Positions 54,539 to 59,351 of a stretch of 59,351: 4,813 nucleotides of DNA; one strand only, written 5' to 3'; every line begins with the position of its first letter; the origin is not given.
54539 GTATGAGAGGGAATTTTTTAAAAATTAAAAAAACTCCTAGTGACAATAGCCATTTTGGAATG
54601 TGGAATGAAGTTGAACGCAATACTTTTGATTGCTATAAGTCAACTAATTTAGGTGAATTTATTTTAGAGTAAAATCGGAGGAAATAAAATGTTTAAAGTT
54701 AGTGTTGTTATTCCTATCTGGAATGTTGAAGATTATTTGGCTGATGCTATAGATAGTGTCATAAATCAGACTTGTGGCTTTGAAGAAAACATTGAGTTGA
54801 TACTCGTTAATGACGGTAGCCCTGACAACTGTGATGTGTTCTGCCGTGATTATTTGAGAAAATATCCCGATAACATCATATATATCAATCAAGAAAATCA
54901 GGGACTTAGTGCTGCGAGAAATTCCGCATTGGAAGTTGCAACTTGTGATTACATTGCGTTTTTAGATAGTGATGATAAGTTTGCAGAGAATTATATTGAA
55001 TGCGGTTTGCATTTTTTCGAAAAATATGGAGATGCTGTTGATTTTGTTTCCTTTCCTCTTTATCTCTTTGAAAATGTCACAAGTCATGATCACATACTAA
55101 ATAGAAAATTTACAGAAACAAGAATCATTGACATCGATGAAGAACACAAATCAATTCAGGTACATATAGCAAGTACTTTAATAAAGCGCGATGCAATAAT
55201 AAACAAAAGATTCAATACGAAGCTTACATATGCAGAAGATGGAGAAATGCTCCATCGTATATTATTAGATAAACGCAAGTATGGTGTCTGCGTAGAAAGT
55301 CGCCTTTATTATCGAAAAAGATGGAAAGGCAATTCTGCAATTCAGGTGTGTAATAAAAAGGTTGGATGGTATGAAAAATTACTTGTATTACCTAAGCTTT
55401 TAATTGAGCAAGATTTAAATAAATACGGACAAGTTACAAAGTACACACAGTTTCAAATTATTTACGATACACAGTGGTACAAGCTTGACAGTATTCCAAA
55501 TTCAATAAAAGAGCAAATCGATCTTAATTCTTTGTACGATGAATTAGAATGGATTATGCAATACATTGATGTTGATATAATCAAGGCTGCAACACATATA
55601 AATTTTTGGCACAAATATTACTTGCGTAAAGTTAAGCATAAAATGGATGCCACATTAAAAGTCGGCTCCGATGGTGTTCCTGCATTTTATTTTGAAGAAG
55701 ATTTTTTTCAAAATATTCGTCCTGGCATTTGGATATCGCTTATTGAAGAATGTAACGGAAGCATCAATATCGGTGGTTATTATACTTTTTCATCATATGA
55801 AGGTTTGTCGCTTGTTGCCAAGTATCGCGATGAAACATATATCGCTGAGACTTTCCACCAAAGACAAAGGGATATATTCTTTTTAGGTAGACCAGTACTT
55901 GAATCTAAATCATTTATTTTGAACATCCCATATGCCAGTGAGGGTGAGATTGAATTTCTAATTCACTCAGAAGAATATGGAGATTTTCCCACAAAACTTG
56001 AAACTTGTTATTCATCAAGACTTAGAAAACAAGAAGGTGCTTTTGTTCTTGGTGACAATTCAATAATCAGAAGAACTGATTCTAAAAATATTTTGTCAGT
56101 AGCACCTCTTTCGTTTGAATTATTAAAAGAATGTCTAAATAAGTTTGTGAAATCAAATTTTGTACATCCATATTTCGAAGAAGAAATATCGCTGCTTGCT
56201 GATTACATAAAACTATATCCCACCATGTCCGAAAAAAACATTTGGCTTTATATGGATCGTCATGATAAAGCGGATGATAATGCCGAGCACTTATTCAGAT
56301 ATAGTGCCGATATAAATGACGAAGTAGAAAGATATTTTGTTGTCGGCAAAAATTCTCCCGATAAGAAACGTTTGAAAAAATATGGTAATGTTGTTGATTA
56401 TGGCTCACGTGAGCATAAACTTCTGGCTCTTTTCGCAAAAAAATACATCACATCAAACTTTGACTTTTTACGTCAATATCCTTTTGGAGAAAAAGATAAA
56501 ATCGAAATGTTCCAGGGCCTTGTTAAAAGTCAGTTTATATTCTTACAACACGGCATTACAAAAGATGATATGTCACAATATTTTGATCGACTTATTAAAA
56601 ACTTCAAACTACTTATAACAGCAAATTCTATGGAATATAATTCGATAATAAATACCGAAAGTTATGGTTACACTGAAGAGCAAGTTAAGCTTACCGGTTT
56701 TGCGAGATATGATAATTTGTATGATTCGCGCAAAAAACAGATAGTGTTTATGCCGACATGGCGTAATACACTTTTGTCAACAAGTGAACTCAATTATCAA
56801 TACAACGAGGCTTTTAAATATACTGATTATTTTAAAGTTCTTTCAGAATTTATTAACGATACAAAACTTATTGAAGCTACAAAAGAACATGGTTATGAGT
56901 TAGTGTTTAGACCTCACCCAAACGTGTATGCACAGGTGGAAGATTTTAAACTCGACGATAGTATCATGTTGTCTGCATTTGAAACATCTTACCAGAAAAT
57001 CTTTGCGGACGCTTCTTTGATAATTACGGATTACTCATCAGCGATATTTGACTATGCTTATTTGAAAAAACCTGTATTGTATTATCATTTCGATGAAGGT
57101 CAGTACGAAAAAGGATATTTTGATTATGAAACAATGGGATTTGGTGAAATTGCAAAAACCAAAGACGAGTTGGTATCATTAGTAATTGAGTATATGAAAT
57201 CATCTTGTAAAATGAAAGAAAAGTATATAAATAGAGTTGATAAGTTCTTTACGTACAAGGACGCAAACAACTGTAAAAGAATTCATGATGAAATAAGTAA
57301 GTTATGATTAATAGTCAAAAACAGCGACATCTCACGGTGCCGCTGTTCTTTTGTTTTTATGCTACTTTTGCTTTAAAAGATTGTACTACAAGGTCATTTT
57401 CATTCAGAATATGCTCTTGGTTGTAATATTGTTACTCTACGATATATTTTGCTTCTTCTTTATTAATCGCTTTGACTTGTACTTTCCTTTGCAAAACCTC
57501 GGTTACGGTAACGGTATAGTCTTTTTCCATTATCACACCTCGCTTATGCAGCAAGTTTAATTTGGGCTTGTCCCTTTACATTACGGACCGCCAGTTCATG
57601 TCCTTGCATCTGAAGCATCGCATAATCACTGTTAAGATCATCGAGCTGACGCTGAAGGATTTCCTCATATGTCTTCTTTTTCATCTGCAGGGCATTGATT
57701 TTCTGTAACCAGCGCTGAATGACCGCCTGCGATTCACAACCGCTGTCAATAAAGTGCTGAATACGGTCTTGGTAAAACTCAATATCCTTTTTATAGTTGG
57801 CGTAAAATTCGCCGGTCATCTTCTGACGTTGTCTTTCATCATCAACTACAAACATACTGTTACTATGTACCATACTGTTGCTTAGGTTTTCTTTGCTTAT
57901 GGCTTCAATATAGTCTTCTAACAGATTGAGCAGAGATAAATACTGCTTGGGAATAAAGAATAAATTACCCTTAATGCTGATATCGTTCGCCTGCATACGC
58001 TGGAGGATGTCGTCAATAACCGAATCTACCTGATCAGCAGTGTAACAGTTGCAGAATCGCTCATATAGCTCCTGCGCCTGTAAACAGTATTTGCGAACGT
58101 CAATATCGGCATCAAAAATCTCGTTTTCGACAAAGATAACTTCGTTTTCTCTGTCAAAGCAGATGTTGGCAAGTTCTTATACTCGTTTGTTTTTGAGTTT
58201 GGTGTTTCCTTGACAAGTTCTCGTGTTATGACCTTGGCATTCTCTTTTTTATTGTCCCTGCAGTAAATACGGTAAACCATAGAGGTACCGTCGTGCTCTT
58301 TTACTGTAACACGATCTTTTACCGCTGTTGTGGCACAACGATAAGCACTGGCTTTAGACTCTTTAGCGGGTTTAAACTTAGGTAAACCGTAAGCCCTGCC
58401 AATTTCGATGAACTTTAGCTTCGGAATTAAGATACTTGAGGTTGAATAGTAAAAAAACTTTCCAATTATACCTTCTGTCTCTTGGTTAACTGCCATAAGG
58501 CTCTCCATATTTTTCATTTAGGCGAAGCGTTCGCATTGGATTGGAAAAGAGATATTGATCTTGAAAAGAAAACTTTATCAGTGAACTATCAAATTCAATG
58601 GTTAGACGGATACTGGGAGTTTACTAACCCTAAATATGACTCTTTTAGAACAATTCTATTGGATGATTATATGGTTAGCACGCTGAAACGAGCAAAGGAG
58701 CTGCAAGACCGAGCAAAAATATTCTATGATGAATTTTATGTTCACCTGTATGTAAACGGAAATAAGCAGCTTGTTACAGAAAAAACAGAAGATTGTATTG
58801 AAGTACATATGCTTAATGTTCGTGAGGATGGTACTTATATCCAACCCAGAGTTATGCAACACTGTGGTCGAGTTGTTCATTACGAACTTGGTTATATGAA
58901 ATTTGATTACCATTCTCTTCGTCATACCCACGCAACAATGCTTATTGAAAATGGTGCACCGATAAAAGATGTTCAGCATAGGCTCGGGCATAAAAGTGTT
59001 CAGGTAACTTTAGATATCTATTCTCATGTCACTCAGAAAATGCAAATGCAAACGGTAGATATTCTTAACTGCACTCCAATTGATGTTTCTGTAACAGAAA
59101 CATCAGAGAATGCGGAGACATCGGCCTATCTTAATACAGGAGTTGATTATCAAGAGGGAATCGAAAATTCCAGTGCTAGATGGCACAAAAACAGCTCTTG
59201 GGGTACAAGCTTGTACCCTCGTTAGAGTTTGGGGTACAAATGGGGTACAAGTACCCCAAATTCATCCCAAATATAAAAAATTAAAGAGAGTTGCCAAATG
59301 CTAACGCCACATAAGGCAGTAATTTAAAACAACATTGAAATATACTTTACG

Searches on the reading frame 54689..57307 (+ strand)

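Call 19: search_protein_families(library=pfam, proteins=[window:54689-57307:+], max_evalue=0.001)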
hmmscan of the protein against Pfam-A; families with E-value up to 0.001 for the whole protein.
window:54689-57307:+ (872 aa): 4 families
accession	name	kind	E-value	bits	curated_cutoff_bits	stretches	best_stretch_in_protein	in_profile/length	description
PF04464.20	Glyphos_transf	-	9.8e-48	163.4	22.1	1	513-870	11-366/367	CDP-Glycerol:Poly(glycerophosphate) glycerophosphotransferase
PF00535.33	Glycos_transf_2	-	1.3e-31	110.3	23.3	1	5-155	1-150/168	Glycosyl transferase family 2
PF10111.15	Glyco_tranf_2_2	-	2.1e-09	37.7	27.3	1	5-102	1-98/276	Glycosyltransferase like family 2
PF13641.12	Glyco_tranf_2_3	-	3.8e-07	30.8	27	1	4-121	3-120/230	Glycosyltransferase like family 2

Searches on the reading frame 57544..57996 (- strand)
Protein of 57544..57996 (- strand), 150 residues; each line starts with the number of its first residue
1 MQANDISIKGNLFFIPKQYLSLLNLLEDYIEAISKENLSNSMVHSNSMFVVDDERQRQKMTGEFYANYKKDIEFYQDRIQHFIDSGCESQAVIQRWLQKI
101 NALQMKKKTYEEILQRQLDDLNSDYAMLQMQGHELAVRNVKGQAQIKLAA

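Call 19: search_protein_families(library=pfam, proteins=[window:57544-57996:-], max_evalue=0.001)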
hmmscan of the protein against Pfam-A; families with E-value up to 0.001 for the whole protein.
window:57544-57996:- (150 aa): 1 family
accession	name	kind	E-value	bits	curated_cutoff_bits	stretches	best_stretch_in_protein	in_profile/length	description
PF20529.3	DUF6744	-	2.6e-41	142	27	1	1-139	177-312/314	Family of unknown function (DUF6744)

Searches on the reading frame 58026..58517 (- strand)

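Call 19: search_protein_families(library=pfam, proteins=[window:58026-58517:-], max_evalue=0.001)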
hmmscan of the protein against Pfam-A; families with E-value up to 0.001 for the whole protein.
window:58026-58517:- (163 aa): 1 family
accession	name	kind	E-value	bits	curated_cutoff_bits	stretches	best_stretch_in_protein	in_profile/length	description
PF20529.3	DUF6744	-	1.2e-25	90.6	27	1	2-123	5-125/314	Family of unknown function (DUF6744)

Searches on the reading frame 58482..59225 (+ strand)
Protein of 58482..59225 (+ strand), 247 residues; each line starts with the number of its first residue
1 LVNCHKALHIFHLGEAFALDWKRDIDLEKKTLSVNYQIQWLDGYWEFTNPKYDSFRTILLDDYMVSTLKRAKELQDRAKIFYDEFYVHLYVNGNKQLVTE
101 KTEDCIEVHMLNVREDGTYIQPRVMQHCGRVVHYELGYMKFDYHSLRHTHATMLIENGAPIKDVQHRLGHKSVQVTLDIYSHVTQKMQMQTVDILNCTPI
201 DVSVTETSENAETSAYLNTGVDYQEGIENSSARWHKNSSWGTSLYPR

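Call 19: search_protein_families(library=pfam, proteins=[window:58482-59225:+], max_evalue=0.001)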
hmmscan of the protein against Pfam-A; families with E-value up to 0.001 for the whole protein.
window:58482-59225:+ (247 aa): 1 family
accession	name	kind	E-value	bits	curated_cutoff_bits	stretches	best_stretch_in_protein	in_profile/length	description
PF00589.27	Phage_integrase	-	2.3e-15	57.2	27.1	1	13-185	38-170/172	Phage integrase family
